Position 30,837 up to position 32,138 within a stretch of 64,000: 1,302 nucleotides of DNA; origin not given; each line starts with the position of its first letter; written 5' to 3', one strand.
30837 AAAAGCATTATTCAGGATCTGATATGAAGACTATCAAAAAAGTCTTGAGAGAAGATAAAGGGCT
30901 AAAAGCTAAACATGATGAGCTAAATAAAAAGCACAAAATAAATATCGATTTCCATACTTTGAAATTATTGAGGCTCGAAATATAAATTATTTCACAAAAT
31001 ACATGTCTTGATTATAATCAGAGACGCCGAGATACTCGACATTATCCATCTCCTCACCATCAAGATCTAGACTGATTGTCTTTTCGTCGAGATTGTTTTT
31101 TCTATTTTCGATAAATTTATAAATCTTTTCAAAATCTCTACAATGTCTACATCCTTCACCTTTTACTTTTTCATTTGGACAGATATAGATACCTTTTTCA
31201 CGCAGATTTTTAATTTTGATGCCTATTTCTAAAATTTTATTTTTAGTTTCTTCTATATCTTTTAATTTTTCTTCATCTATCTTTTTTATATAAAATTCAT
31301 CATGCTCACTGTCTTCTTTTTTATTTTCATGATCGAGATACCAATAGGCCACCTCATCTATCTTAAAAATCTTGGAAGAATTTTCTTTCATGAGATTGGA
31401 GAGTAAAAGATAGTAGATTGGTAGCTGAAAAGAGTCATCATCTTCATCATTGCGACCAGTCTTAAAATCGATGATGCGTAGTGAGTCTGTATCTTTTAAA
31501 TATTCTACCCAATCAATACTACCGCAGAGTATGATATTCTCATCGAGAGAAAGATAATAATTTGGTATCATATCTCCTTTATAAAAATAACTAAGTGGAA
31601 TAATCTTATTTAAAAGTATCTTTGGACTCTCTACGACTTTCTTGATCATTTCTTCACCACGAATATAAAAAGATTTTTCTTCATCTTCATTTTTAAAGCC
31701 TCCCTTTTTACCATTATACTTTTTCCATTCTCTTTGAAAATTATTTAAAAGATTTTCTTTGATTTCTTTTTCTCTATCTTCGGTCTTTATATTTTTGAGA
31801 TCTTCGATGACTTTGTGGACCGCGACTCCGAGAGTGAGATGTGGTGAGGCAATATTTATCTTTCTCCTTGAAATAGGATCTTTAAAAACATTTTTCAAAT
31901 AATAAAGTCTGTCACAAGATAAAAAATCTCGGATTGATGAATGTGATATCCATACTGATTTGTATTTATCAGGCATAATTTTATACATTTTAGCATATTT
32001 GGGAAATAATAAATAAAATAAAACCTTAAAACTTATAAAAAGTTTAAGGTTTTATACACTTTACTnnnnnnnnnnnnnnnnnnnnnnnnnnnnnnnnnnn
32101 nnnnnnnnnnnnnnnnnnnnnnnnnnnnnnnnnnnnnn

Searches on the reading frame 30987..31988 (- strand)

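Call 46: search_protein_families(library=pfam, proteins=[window:30987-31988:-], max_evalue=0.00001)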
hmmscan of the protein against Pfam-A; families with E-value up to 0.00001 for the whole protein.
window:30987-31988:- (333 aa): 1 family
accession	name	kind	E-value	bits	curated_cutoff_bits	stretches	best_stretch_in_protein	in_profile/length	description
PF12705.13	PDDEXK_1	-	1.5e-21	77.9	22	1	14-283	2-240/247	PD-(D/E)XK nuclease superfamily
